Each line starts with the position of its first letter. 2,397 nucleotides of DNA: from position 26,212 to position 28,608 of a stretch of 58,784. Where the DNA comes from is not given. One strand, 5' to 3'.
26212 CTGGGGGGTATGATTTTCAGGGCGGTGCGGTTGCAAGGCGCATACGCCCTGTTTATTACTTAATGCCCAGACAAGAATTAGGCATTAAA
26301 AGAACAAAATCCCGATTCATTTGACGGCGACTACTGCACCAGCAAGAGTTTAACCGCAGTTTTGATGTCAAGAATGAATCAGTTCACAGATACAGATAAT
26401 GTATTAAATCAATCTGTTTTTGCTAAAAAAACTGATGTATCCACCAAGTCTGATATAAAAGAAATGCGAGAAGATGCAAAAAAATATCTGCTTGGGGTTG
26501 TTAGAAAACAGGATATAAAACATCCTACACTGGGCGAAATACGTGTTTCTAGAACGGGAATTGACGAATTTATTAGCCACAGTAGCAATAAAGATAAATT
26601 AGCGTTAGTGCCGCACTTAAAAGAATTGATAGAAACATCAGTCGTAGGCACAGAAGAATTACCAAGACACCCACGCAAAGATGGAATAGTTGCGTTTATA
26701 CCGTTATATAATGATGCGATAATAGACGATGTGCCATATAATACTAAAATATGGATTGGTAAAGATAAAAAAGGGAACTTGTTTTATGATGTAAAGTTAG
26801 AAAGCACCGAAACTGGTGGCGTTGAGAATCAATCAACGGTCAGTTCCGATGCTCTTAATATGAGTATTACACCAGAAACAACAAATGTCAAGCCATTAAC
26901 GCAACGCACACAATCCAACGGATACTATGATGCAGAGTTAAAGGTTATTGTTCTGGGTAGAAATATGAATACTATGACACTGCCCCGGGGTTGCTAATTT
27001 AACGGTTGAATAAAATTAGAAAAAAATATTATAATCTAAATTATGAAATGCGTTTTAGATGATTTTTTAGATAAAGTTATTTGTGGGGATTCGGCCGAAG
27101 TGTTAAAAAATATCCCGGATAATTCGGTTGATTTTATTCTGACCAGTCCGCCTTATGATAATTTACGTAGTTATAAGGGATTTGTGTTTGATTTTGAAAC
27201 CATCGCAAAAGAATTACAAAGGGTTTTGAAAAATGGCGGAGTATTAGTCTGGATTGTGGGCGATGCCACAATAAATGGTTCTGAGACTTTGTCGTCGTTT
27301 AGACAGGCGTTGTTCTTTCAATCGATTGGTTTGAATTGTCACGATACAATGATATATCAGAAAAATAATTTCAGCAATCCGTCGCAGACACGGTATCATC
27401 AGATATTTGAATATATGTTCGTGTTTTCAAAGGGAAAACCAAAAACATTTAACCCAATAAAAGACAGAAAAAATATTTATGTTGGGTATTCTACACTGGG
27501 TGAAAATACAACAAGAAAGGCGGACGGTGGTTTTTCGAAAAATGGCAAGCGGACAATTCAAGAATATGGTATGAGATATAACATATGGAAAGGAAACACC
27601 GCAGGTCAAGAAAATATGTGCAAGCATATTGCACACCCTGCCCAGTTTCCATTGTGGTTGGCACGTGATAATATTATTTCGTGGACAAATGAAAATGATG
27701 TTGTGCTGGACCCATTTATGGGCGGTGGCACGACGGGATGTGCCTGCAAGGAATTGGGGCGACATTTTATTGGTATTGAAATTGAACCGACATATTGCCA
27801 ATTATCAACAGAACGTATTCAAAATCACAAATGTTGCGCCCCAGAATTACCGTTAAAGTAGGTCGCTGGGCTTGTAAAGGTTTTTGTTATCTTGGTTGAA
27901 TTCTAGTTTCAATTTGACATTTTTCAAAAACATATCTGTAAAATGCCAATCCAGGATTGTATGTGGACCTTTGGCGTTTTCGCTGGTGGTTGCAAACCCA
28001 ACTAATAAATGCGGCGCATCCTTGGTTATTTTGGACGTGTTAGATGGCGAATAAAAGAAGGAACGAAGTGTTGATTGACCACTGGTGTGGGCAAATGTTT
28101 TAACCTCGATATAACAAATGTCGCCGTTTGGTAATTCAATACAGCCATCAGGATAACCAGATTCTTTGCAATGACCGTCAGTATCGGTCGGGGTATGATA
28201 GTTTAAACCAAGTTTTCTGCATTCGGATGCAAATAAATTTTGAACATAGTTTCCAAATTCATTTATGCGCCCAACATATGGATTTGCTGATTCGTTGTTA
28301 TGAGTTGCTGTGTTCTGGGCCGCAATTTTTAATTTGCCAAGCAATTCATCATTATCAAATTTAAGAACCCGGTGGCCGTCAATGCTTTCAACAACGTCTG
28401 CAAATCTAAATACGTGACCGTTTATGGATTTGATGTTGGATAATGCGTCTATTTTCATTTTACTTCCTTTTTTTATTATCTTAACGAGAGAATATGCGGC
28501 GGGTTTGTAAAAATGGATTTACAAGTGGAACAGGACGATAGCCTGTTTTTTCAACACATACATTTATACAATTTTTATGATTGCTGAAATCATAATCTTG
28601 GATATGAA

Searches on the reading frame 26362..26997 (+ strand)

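Call 3: search_protein_families(library=pfam, proteins=[window:26362-26997:+], max_evalue=0.1)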
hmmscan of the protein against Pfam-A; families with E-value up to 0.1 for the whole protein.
window:26362-26997:+ (211 aa): 2 families
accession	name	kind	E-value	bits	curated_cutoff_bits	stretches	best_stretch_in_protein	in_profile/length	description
PF18798.6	LPD3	-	8.3e-21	74.8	27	1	31-142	2-114/114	Large polyvalent protein-associated domain 3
PF12596.13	Tnp_P_element_C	-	0.099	13.7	22.6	0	23-60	63-101/107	87kDa Transposase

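Call 4: search_protein_families(library=padloc, proteins=[window:26362-26997:+], max_evalue=0.1)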
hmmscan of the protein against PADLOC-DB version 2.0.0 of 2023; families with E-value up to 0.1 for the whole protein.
window:26362-26997:+ (211 aa): 0 families

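Call 5: search_protein_families(library=ncbifam, proteins=[window:26362-26997:+], max_evalue=0.1)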
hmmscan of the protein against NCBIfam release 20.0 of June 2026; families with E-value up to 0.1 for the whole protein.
window:26362-26997:+ (211 aa): 0 families

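Call 40: search_protein_families(library=phrogs, proteins=[window:26362-26997:+], max_evalue=0.001)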
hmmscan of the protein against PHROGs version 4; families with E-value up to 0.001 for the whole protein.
window:26362-26997:+ (211 aa): 1 family
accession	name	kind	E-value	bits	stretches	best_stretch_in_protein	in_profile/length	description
phrog_18222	-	unknown function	1.5e-07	30.2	1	28-157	813-943/2118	-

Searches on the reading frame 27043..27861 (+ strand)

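Call 3: search_protein_families(library=pfam, proteins=[window:27043-27861:+], max_evalue=0.1)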
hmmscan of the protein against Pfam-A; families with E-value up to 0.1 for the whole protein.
window:27043-27861:+ (272 aa): 9 families
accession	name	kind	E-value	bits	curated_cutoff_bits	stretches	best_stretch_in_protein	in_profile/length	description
PF01555.25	N6_N4_Mtase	-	8.5e-44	150.6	26.7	1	29-256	1-220/221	DNA methylase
PF08241.18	Methyltransf_11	-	2.7e-05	25.2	21.2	1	13-69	47-94/95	Methyltransferase domain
PF13847.12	Methyltransf_31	-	0.0014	18.8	27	0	217-263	3-52/145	Methyltransferase domain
PF02086.21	MethyltransfD12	-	0.0017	18.5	22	0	217-254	20-57/253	D12 class N6 adenine-specific DNA methyltransferase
PF09445.16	Methyltransf_15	-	0.0034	17.4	22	0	220-256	3-39/165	RNA cap guanine-N2 methyltransferase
PF02475.24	TRM5-TYW2_MTfase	-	0.0056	17.1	28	1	208-260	27-81/164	TRM5/TYW2 methyltransferase domain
PF05175.20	MTS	-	0.0091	16.1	23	1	19-84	89-151/170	Methyltransferase small domain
PF01170.24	UPF0020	-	0.035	14.2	22.3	0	23-72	114-166/197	RMKL-like, methyltransferase domain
PF13649.12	Methyltransf_25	-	0.045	14.9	27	0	221-263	1-45/97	Methyltransferase domain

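Call 4: search_protein_families(library=padloc, proteins=[window:27043-27861:+], max_evalue=0.1)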
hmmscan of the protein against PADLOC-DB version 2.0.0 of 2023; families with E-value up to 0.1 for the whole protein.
window:27043-27861:+ (272 aa): 79 families (the best 25 are shown)
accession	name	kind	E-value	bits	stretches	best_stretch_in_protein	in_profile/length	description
PDLC03714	oMTase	-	9.8e-81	269.2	1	10-262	4-260/279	orphan methyltransferase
PDLC03353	MTase_II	-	3.3e-52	175.6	1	8-262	8-253/260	Type II methyltransferase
PDLC03387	MTase_II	-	1.5e-41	140.4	2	86-261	129-277/289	Type II methyltransferase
PDLC03371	MTase_II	-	1.5e-40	137.4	2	54-263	77-256/260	Type II methyltransferase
PDLC03350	MTase_II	-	1.1e-33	114.9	1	6-261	53-297/312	Type II methyltransferase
PDLC03299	MTase_II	-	4.9e-30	103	1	6-260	11-258/296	Type II methyltransferase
PDLC03216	MTase_II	-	1.1e-27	95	2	195-264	191-260/364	Type II methyltransferase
PDLC03738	oMTase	-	2.7e-25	86.9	2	195-262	201-268/376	orphan methyltransferase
PDLC03251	MTase_II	-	5.2e-24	83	2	112-262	122-269/282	Type II methyltransferase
PDLC03230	MTase_II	-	8.6e-24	82.5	1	7-255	33-278/360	Type II methyltransferase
PDLC03228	MTase_II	-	3e-22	77.6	2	197-261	143-207/227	Type II methyltransferase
PDLC03260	MTase_II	-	5.9e-22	76.1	2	194-260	242-308/349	Type II methyltransferase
PDLC03305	MTase_II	-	6.3e-21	73.2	2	197-261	182-244/513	Type II methyltransferase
PDLC03283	MTase_II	-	2e-20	71.4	3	198-262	210-274/352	Type II methyltransferase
PDLC03246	MTase_II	-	6.4e-20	69.6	1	12-257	115-364/376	Type II methyltransferase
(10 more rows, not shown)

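Call 5: search_protein_families(library=ncbifam, proteins=[window:27043-27861:+], max_evalue=0.1)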
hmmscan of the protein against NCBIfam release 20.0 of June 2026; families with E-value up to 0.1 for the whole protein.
window:27043-27861:+ (272 aa): 6 families
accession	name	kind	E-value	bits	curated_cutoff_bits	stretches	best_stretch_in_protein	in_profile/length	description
NF050803.1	DnaMtaseCcrMCaul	equivalog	4.8e-25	88.2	830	2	190-264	175-252/350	adenine-specific DNA-methyltransferase CcrM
NF008572.0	PRK11524.1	equivalog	3.4e-20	72.3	292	1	10-262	15-259/294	adenine-specific DNA-methyltransferase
NF010253.0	PRK13699.1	subfamily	8.3e-20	71.4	244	2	197-261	143-207/226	DNA methyltransferase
TIGR01177.1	TIGR01177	hypoth_equivalog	2.2e-05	24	316.55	1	12-73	234-295/330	TIGR01177 family methyltransferase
NF040721.1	Trm14_Arch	equivalog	0.0013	18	280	1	11-76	274-338/370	tRNA (guanine(6)-N2)-methyltransferase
NF047732.1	tRNAMtaseTrm5bMeth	equivalog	0.013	14.5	500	1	208-261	189-241/337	tRNA (guanine(37)-N1)-methyltransferase Trm5b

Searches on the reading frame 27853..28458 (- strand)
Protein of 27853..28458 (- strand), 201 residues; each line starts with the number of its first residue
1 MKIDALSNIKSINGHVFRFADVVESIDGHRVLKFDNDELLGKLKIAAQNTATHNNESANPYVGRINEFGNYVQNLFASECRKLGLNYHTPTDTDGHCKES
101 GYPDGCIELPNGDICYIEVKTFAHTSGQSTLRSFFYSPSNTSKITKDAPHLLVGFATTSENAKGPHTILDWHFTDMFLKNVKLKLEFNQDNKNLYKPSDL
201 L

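Call 3: search_protein_families(library=pfam, proteins=[window:27853-28458:-], max_evalue=0.1)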
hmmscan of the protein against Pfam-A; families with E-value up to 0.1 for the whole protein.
window:27853-28458:- (201 aa): 0 families

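Call 4: search_protein_families(library=padloc, proteins=[window:27853-28458:-], max_evalue=0.1)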
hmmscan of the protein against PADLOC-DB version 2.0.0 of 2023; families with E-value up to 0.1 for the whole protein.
window:27853-28458:- (201 aa): 1 family
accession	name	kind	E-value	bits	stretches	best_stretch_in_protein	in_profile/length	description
PDLC03511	REase_II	-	6.7e-13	46.9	1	63-197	81-220/230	Type II restriction enzyme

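Call 5: search_protein_families(library=ncbifam, proteins=[window:27853-28458:-], max_evalue=0.1)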
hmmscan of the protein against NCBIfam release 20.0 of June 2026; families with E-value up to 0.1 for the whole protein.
window:27853-28458:- (201 aa): 0 families

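Call 40: search_protein_families(library=phrogs, proteins=[window:27853-28458:-], max_evalue=0.001)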
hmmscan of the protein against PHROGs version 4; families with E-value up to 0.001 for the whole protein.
window:27853-28458:- (201 aa): 0 families
